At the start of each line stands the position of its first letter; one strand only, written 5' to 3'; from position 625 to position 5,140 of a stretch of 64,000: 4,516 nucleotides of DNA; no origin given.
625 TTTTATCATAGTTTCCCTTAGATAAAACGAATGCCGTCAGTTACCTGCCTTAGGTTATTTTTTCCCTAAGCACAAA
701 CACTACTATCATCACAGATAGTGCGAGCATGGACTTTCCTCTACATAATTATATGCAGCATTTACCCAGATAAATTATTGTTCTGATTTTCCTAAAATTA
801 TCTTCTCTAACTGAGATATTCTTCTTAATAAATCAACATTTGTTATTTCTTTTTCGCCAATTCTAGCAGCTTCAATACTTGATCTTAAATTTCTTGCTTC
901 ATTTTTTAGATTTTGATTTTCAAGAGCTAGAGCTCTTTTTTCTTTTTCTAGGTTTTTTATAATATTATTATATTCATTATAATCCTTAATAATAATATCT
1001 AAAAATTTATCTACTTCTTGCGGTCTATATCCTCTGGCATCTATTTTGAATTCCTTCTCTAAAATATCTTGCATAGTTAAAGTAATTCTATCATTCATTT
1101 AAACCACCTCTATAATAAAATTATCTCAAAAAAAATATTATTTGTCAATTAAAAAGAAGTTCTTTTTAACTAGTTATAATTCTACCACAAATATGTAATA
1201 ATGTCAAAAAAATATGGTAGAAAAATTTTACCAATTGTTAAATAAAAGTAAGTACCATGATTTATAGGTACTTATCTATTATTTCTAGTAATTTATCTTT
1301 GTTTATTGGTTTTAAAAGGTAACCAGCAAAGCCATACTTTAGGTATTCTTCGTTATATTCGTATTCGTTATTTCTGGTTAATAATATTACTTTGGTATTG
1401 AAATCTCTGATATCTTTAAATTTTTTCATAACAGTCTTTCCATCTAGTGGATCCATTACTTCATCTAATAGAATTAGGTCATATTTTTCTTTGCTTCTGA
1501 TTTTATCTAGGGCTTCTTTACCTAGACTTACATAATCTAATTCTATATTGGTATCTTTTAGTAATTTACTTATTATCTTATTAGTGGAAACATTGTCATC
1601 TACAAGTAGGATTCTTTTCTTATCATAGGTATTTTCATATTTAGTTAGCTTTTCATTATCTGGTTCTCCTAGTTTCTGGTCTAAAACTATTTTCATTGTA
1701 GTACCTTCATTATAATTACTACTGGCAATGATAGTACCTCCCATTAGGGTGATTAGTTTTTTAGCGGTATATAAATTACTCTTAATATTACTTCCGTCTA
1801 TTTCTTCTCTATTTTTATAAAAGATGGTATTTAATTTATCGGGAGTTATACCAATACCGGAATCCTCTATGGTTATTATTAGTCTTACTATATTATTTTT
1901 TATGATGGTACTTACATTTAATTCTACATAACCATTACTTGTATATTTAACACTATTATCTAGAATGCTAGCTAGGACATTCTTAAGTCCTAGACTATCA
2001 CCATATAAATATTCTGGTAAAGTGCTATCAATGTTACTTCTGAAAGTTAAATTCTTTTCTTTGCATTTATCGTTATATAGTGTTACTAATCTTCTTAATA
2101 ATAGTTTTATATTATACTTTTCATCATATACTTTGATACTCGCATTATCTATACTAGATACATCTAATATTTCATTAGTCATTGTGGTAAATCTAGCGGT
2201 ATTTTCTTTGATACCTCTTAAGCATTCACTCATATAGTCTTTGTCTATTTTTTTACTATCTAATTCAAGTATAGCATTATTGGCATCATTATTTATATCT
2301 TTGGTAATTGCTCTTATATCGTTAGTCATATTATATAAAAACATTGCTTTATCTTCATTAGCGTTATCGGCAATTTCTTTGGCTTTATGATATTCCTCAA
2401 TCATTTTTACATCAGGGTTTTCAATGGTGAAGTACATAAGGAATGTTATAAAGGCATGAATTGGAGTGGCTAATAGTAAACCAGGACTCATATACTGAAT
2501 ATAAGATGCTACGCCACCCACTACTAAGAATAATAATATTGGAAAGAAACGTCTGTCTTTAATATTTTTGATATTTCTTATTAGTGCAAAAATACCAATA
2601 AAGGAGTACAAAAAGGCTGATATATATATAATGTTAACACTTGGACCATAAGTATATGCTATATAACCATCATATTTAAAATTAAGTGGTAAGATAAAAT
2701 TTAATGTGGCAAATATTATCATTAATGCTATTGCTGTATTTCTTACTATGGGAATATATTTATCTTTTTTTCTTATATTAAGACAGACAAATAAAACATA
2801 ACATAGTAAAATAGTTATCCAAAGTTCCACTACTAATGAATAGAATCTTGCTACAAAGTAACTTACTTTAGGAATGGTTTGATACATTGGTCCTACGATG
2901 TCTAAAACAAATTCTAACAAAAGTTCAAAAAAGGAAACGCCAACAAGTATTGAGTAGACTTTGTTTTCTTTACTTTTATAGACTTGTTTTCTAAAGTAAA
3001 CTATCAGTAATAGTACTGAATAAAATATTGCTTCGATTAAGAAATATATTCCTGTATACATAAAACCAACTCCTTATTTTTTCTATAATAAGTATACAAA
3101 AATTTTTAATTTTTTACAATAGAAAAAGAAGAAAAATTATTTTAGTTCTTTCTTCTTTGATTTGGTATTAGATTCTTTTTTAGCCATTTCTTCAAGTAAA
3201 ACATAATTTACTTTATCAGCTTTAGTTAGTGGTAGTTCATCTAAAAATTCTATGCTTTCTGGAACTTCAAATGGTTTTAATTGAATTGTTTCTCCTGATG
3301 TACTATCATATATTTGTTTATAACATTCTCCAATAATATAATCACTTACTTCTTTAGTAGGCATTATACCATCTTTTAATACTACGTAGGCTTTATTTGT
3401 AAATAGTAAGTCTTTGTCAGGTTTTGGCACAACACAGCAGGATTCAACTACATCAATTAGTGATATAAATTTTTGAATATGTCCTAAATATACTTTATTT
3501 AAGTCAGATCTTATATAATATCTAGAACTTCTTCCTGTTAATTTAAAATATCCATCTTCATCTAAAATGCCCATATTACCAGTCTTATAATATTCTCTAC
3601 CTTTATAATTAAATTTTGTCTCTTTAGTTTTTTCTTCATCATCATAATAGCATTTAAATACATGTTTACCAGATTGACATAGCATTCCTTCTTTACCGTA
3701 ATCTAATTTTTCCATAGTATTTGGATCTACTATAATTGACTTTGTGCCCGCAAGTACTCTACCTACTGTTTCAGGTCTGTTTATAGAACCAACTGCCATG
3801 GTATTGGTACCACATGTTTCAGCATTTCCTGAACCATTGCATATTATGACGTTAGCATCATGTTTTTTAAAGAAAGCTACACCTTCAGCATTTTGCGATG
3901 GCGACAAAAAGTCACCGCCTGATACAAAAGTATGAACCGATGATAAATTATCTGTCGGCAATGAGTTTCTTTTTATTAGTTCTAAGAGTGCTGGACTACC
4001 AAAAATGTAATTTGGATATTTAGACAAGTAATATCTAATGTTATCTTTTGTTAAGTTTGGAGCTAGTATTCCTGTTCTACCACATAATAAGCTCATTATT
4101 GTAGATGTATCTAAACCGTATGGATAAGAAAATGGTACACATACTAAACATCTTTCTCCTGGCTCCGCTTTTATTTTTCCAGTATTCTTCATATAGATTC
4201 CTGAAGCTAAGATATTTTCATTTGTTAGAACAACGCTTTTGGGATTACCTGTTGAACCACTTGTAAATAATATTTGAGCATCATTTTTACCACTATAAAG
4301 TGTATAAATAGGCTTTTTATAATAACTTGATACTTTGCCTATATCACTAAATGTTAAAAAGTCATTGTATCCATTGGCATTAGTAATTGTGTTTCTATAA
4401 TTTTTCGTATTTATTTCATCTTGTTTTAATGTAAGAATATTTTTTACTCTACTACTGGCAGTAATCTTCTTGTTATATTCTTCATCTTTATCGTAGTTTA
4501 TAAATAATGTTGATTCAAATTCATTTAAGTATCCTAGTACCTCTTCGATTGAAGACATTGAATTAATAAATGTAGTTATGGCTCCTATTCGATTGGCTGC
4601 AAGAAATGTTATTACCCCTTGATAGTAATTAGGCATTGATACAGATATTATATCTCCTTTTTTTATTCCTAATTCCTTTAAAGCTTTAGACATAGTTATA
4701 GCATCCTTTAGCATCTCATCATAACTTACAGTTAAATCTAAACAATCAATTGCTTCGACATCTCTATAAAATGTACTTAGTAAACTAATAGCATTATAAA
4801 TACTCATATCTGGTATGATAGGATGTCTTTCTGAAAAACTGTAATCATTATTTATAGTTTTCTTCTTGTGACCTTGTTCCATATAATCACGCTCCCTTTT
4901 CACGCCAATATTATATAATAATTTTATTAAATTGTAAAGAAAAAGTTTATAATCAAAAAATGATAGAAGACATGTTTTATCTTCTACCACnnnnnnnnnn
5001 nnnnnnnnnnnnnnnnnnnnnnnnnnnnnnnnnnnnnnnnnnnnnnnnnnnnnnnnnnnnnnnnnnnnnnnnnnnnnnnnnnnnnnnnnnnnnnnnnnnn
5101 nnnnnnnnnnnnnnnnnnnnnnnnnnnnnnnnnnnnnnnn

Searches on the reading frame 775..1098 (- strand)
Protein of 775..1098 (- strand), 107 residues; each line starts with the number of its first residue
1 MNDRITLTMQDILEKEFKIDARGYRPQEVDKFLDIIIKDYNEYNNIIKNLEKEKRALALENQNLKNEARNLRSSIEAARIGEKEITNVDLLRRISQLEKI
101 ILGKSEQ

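Call 47: search_protein_families(library=pfam, proteins=[window:775-1098:-], max_evalue=0.00001)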
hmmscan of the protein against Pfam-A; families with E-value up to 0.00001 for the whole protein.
window:775-1098:- (107 aa): 1 family
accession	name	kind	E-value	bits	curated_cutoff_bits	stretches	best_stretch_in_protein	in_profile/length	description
PF05103.18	DivIVA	-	1.6e-13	51.2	28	1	7-79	1-73/131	DivIVA protein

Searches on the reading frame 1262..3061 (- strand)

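Call 47: search_protein_families(library=pfam, proteins=[window:1262-3061:-], max_evalue=0.00001)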
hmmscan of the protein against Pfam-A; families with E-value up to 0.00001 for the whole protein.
window:1262-3061:- (599 aa): 2 families
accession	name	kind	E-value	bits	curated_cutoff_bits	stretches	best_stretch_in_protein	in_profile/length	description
PF00072.30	Response_reg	-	3.9e-20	72.5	30.2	1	484-595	1-110/111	Response regulator receiver domain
PF02518.31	HATPase_c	-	1.2e-15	58.4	26.4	1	354-462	1-109/111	Histidine kinase-, DNA gyrase B-, and HSP90-like ATPase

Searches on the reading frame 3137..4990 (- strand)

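Call 47: search_protein_families(library=pfam, proteins=[window:3137-4990:-], max_evalue=0.00001)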
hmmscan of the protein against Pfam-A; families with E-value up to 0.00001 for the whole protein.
window:3137-4990:- (617 aa): 2 families
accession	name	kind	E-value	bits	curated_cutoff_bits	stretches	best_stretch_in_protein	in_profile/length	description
PF00501.34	AMP-binding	-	5.4e-51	174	29.9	1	77-449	10-384/384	AMP-binding enzyme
PF13193.12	AMP-binding_C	-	4.7e-07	31.1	24.5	1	511-593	8-76/76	AMP-binding enzyme C-terminal domain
